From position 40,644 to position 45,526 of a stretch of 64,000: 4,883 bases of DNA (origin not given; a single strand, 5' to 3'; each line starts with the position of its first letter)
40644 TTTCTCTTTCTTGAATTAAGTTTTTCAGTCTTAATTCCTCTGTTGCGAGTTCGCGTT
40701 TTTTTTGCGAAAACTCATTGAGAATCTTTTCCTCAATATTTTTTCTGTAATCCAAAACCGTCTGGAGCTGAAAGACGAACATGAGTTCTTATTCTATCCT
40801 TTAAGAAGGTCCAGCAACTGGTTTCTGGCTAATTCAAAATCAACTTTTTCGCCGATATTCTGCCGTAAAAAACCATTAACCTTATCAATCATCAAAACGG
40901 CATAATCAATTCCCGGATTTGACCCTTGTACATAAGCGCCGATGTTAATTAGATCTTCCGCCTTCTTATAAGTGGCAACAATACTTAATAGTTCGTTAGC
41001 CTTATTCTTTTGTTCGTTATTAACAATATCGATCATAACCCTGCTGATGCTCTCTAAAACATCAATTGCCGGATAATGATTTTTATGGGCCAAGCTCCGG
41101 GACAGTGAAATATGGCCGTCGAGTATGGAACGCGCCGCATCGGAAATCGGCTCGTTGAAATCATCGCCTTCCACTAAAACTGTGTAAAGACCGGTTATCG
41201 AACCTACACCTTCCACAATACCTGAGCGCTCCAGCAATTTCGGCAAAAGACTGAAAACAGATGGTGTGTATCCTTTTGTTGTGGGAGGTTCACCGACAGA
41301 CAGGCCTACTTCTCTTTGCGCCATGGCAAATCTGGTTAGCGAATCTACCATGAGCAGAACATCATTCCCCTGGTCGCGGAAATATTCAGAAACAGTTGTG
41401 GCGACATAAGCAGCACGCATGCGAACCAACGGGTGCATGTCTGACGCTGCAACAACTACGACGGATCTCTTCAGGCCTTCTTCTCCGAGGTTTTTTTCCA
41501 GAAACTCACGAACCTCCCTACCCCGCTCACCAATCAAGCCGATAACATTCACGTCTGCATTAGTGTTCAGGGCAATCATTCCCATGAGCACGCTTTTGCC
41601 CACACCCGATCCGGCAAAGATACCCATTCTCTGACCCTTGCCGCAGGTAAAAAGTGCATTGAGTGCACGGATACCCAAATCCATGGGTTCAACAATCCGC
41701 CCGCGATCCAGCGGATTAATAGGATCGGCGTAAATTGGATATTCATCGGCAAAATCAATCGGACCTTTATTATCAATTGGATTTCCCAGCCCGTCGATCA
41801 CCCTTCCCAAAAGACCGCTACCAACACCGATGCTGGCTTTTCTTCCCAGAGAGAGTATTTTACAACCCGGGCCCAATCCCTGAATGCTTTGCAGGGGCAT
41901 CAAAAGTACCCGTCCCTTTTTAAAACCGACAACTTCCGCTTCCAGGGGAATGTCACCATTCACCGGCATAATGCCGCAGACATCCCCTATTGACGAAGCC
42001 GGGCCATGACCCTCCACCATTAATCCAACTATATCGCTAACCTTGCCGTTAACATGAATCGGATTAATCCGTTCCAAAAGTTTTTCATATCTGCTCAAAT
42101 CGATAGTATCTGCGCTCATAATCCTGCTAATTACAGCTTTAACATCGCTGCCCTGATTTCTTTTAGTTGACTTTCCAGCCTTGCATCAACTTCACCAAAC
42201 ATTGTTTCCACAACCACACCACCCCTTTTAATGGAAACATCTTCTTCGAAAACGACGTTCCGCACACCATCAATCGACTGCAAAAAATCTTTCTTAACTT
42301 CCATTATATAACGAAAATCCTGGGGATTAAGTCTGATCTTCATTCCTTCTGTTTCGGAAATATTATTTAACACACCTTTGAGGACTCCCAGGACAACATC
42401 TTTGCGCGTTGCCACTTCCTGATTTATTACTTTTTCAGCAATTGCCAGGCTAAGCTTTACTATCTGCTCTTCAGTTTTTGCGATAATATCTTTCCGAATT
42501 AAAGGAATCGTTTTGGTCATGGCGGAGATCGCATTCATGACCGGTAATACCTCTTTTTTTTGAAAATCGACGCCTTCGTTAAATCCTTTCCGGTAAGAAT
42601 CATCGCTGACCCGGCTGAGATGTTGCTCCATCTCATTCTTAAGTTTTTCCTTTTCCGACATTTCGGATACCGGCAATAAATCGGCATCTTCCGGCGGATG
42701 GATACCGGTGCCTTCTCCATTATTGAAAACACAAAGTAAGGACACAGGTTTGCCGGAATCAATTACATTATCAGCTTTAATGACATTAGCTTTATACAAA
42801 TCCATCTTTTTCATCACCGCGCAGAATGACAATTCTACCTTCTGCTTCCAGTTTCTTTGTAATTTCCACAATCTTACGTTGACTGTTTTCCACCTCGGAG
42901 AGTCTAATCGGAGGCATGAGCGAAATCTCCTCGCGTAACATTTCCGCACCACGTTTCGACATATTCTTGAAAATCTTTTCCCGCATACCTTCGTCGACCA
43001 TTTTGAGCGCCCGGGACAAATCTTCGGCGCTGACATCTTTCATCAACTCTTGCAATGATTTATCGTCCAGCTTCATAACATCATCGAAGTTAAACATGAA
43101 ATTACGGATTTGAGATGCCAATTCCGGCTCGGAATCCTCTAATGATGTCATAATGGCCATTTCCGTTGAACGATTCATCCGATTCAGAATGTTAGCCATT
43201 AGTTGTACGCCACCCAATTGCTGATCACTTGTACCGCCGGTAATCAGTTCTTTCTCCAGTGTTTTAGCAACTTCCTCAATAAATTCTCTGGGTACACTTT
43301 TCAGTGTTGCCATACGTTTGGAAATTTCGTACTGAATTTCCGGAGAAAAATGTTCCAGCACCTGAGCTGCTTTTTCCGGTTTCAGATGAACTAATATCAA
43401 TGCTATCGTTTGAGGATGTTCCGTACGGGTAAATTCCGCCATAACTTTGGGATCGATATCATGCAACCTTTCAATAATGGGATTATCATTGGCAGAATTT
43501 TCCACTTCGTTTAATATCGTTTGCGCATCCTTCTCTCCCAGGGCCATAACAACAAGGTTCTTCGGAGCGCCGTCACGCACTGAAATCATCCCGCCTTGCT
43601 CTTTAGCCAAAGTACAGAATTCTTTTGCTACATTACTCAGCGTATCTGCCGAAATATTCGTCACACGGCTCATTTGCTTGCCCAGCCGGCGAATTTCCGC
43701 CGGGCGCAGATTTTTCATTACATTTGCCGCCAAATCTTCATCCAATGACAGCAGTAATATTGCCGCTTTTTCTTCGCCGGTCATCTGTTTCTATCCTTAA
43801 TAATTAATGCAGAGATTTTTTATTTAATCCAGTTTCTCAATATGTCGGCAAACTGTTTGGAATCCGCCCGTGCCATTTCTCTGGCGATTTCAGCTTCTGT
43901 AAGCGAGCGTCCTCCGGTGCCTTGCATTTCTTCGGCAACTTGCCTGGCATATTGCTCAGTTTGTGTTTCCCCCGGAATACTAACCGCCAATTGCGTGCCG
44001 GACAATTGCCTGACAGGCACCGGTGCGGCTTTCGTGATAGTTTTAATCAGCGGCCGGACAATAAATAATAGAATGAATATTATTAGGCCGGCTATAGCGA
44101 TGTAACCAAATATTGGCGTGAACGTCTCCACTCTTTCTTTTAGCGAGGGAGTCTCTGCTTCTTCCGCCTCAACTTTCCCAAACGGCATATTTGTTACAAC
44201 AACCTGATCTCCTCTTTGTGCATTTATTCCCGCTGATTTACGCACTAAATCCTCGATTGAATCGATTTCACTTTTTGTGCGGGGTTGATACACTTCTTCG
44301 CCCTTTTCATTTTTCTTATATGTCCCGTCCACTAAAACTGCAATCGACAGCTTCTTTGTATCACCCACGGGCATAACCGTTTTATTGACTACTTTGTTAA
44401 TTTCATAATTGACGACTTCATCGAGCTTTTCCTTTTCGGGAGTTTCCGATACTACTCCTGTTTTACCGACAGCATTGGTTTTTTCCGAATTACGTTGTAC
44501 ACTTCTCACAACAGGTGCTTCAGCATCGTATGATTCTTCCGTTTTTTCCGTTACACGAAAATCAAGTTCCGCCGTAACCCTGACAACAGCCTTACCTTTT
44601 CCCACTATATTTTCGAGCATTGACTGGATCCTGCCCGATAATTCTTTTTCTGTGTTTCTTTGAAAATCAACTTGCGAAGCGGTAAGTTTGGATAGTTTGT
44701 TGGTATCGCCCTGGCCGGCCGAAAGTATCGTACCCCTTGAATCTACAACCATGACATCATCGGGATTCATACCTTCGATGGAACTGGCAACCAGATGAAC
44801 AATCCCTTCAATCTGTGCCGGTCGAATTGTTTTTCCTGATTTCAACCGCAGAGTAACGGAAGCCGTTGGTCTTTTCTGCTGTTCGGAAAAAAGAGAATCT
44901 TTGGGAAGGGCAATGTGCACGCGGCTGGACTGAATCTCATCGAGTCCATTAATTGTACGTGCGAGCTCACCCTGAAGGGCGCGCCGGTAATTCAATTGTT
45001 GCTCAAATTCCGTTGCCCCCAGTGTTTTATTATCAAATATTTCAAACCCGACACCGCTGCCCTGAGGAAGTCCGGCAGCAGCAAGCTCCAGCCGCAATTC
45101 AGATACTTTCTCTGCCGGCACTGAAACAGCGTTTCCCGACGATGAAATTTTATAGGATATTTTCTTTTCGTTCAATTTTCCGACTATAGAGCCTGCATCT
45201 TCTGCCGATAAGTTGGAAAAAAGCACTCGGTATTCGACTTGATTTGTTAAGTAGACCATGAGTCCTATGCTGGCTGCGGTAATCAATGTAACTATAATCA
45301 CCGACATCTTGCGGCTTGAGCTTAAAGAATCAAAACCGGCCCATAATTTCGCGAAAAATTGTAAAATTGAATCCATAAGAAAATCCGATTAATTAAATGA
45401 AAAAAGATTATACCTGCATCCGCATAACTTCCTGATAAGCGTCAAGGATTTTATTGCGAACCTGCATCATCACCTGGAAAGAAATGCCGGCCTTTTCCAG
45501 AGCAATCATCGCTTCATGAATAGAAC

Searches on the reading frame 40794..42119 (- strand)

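Call 14: search_protein_families(library=ncbifam, proteins=[window:40794-42119:-], max_evalue=0.00001)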
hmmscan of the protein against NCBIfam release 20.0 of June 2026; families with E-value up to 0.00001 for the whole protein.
window:40794-42119:- (441 aa): 35 families (the best 25 are shown)
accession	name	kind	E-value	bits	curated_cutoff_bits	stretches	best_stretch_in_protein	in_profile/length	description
TIGR03497.1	FliI_clade2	equivalog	3.6e-193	642.1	629.8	1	25-437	1-411/413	flagellar protein export ATPase FliI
TIGR01026.1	fliI_yscN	subfamily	1.4e-180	600.8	379.5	1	11-438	11-438/440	FliI/YscN family ATPase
TIGR03496.1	FliI_clade1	equivalog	2.4e-180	599.8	619.1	1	25-436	1-412/414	flagellar protein export ATPase FliI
TIGR02546.1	III_secr_ATP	equivalog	2.9e-165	550.1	604.75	1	21-438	3-421/423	type III secretion system ATPase SctN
NF005391.0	PRK06936.1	equivalog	5.5e-161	536.2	657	1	11-437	11-436/439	type III secretion system ATPase SctN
TIGR03498.1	FliI_clade3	equivalog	1.2e-160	534.8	587.45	1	25-436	1-415/418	flagellar protein export ATPase FliI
NF006575.0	PRK09099.1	subfamily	9.1e-149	495.9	706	1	13-439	16-441/443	type III secretion system ATPase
NF005535.1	PRK07196.1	equivalog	3e-144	481.2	715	1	17-438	13-433/434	flagellar protein export ATPase FliI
NF006290.1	PRK08472.1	equivalog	1.4e-138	462.4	644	1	8-437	3-431/433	flagellar protein export ATPase FliI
NF005295.0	PRK06820.1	equivalog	2.3e-138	461.9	690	1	19-438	25-438/440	EscN/YscN/HrcN family type III secretion system ATPase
NF005765.0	PRK07594.1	equivalog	1.1e-121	406.6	715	1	24-439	22-431/433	EscN/YscN/HrcN family type III secretion system ATPase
NF006012.0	PRK08149.1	equivalog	3.4e-116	388.7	594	1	28-435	14-426/431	type III secretion system ATPase SctN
NF004578.0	PRK05922.1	equivalog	1.6e-88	297.4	604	1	10-440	6-432/434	type III secretion system ATPase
NF040574.1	T3SS_ATP_VscN2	exception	2.6e-58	197.9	750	1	101-429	82-407/420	type III secretion system ATPase VscN2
TIGR01039.1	atpD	equivalog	6.7e-55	186.7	462.85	1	24-396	2-382/462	F0F1 ATP synthase subunit beta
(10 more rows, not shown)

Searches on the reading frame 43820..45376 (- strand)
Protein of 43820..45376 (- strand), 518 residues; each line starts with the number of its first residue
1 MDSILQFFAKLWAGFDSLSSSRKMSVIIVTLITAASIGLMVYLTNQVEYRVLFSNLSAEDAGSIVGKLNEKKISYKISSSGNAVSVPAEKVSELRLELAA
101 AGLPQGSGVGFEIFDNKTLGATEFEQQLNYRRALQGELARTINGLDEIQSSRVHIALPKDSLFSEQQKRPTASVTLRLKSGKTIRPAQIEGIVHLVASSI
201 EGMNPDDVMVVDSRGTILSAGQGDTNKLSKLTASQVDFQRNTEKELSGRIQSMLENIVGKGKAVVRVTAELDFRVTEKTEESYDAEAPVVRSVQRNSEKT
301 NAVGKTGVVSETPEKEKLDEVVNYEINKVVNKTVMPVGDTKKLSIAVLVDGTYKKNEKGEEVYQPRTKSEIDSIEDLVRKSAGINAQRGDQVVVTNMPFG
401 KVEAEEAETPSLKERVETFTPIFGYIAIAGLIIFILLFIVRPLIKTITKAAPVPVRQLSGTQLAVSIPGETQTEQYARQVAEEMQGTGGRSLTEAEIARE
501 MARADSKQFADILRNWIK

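Call 14: search_protein_families(library=ncbifam, proteins=[window:43820-45376:-], max_evalue=0.00001)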
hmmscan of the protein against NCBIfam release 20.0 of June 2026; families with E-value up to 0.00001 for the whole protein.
window:43820-45376:- (518 aa): 2 families
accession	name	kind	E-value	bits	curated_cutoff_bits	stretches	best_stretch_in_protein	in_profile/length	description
TIGR00206.1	fliF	equivalog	1.3e-104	351.1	129.75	1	4-517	5-551/555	flagellar basal-body MS-ring/collar protein FliF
TIGR02544.1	III_secr_YscJ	equivalog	1.5e-18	67.2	161.95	1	39-211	9-184/193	type III secretion system inner membrane ring lipoprotein SctJ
